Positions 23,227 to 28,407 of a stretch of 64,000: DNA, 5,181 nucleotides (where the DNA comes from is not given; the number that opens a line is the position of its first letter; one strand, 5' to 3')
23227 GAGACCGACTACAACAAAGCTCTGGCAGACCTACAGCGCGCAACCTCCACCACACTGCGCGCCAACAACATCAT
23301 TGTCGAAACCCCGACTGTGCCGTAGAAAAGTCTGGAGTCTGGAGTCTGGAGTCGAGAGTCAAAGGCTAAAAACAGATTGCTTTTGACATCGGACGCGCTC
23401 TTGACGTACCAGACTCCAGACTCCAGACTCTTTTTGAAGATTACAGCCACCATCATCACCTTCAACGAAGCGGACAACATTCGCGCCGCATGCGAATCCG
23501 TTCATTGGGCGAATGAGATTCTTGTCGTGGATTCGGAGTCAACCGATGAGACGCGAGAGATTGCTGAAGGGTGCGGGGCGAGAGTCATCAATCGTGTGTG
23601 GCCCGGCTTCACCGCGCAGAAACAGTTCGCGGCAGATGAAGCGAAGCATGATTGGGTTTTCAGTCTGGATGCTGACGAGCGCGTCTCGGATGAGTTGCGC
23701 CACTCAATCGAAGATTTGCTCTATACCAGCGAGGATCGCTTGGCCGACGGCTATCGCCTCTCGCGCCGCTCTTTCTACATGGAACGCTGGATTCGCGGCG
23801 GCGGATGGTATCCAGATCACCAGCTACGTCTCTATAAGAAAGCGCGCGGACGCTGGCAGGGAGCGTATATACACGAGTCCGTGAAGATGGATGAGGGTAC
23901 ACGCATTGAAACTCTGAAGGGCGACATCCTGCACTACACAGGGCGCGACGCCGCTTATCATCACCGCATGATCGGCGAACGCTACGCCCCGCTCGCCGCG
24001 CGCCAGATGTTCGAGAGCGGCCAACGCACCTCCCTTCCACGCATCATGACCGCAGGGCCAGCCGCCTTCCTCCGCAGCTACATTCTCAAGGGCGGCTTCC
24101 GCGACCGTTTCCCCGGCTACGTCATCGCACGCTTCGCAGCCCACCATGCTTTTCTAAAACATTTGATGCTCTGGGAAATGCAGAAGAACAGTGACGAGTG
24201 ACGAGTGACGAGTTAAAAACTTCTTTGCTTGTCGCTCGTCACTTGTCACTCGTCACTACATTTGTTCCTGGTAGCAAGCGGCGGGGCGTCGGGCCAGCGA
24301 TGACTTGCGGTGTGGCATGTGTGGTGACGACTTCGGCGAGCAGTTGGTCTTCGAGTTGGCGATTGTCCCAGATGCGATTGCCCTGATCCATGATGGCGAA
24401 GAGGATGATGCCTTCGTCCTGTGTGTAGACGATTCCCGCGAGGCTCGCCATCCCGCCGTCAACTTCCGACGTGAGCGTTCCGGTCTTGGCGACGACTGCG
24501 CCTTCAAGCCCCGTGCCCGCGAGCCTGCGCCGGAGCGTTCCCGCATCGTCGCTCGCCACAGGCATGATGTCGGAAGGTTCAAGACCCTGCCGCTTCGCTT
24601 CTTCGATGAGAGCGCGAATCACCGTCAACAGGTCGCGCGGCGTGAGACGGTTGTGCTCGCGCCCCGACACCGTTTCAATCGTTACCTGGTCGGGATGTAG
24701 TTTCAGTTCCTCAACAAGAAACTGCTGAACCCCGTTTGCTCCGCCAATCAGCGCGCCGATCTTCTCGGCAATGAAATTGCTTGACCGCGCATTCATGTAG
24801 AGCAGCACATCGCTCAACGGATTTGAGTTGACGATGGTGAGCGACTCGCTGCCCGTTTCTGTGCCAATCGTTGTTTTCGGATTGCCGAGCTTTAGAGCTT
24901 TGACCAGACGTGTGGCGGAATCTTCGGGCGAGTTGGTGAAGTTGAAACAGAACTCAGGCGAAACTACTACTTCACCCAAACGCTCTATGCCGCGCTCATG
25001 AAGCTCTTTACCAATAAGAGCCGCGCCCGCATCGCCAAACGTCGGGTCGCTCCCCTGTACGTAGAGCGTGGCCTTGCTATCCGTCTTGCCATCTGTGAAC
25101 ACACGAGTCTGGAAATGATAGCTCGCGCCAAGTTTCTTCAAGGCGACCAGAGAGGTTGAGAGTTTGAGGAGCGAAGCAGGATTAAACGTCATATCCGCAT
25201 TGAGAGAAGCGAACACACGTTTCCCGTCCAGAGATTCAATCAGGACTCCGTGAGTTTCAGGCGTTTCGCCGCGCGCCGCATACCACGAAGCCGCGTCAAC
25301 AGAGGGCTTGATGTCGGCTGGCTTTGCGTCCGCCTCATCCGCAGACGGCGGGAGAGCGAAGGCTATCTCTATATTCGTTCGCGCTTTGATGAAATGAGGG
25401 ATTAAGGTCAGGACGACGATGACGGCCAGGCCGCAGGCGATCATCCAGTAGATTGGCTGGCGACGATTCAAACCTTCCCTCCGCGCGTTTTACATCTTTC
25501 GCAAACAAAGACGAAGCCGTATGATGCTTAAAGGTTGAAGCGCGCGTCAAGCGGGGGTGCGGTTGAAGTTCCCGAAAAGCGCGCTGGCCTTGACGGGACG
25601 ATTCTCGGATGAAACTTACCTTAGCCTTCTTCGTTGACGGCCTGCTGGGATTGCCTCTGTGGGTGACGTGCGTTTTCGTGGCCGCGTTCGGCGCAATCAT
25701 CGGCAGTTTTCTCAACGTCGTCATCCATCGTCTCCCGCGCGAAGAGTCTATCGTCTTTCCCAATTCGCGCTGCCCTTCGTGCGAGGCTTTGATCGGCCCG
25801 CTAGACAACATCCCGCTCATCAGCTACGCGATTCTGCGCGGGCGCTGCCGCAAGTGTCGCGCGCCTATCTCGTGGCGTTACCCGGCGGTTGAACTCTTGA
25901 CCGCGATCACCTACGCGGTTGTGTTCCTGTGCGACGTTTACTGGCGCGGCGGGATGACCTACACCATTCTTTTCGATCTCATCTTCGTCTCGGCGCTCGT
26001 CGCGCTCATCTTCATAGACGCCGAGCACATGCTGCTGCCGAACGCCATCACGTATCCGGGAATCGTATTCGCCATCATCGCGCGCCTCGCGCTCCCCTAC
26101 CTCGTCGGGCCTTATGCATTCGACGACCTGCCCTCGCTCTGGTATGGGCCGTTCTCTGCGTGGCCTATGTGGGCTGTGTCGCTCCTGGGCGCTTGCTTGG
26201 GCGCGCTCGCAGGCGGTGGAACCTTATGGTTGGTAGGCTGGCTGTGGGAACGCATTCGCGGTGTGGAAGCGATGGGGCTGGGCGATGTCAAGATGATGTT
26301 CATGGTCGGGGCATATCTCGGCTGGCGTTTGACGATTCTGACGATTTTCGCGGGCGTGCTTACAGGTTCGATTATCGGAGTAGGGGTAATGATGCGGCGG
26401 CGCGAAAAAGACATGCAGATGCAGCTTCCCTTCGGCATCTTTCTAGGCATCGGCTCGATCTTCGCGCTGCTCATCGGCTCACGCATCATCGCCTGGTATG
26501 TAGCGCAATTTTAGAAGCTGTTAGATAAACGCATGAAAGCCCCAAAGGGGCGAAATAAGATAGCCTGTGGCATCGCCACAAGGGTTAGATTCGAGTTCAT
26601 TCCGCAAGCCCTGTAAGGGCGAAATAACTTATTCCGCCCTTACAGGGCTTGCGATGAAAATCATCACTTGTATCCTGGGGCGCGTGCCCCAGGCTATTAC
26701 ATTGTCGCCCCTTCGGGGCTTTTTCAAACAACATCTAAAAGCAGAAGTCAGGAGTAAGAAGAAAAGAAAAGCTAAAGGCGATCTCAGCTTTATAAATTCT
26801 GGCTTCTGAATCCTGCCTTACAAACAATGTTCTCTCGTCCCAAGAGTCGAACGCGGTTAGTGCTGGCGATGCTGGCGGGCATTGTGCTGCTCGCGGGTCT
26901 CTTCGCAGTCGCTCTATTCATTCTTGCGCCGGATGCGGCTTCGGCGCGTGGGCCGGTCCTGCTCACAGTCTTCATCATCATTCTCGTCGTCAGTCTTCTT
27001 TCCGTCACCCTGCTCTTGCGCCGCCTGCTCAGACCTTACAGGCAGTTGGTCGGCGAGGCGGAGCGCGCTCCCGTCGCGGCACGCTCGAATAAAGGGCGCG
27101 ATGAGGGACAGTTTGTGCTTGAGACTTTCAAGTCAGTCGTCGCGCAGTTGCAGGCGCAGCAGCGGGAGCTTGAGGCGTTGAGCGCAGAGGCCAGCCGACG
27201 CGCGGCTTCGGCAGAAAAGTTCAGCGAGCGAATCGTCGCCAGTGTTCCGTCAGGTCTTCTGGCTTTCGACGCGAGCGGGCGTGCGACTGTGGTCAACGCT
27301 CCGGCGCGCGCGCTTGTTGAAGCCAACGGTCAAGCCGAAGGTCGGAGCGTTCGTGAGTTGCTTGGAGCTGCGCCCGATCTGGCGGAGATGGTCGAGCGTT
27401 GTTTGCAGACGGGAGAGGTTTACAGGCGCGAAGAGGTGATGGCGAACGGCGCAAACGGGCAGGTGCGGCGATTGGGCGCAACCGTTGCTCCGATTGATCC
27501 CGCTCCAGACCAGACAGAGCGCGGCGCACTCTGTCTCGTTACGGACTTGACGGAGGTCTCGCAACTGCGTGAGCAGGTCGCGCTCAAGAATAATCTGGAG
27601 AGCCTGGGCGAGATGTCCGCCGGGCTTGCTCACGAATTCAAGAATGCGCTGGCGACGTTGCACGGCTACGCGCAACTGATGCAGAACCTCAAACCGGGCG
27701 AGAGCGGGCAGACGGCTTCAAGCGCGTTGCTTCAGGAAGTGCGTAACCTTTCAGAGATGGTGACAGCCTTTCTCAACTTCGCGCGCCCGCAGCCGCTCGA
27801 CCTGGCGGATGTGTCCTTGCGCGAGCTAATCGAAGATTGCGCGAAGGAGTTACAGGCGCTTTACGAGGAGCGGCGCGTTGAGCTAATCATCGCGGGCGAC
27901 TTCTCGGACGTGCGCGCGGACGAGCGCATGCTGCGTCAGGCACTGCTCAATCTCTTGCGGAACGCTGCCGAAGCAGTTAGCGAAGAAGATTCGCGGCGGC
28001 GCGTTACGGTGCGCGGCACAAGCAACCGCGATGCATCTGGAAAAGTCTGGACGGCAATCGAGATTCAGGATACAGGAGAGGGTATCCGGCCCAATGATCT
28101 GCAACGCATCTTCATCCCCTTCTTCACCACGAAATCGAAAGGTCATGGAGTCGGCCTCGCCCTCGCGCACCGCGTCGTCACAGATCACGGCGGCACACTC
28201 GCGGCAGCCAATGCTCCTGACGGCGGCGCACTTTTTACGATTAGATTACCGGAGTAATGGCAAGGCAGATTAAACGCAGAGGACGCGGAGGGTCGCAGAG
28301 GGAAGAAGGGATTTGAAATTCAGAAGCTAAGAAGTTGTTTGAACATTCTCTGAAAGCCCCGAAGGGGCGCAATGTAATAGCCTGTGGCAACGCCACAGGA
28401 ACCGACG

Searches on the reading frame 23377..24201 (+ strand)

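Call 75: search_protein_families(library=pfam, proteins=[window:23377-24201:+], max_evalue=0.00001)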
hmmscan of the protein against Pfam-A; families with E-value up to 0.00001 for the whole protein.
window:23377-24201:+ (274 aa): 1 family
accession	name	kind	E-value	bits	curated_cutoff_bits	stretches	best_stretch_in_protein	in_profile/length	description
PF00535.33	Glycos_transf_2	-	1.7e-15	57.8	23.3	1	26-143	4-128/168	Glycosyl transferase family 2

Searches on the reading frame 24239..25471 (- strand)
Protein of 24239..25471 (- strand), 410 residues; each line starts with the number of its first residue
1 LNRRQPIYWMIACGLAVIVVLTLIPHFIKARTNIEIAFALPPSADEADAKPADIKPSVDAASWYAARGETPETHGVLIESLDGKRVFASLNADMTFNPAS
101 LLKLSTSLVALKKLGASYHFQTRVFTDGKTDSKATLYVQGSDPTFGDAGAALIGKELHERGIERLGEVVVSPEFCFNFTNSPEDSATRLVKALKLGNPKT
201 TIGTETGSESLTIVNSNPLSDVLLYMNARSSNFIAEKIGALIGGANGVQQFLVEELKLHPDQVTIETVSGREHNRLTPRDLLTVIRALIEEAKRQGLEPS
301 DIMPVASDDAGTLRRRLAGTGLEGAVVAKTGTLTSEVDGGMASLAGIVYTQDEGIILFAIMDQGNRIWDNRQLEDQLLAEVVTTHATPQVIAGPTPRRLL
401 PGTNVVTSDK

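Call 75: search_protein_families(library=pfam, proteins=[window:24239-25471:-], max_evalue=0.00001)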
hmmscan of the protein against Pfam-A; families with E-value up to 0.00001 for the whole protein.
window:24239-25471:- (410 aa): 2 families
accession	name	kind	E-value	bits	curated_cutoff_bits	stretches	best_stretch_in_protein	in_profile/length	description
PF02113.21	Peptidase_S13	-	1.7e-35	123.1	22.8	2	204-377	259-437/444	D-Ala-D-Ala carboxypeptidase 3 (S13) family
PF13354.11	Beta-lactamase2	-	9.3e-08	32.1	22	0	217-361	73-213/214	Beta-lactamase enzyme family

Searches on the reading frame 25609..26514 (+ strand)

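Call 75: search_protein_families(library=pfam, proteins=[window:25609-26514:+], max_evalue=0.00001)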
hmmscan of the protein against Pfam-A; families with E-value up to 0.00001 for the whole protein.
window:25609-26514:+ (301 aa): 2 families
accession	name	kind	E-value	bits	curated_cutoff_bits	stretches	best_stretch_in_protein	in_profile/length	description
PF06750.18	A24_N_bact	-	3.8e-35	120.2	23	1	27-107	2-82/84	Bacterial Peptidase A24 N-terminal domain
PF01478.23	Peptidase_A24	-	3.8e-13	50.2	26.5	1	174-258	26-104/104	Type IV leader peptidase family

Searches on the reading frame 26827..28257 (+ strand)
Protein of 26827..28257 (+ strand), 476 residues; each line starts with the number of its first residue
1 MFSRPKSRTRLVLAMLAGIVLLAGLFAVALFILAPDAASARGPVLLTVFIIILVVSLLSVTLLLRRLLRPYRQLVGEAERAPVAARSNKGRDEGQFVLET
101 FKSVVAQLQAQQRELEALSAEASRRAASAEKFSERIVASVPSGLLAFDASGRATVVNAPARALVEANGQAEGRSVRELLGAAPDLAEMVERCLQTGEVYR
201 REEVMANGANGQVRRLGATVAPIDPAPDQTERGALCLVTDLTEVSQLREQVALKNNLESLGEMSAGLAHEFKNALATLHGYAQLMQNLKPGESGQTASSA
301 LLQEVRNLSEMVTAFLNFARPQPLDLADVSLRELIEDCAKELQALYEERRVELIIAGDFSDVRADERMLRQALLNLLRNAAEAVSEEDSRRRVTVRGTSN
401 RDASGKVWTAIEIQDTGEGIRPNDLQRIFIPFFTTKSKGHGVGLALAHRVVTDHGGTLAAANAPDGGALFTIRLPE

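Call 75: search_protein_families(library=pfam, proteins=[window:26827-28257:+], max_evalue=0.00001)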
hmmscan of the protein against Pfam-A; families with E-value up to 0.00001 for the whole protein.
window:26827-28257:+ (476 aa): 3 families
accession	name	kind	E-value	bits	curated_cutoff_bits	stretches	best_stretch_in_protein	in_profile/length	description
PF02518.31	HATPase_c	-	6.5e-23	81.7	26.4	1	365-475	2-108/111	Histidine kinase-, DNA gyrase B-, and HSP90-like ATPase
PF08448.16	PAS_4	-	6.8e-11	42.8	23.1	1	138-245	2-109/110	PAS fold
PF00512.31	HisKA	-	5.7e-10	39.5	26.9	1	260-322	2-64/66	His Kinase A (phospho-acceptor) domain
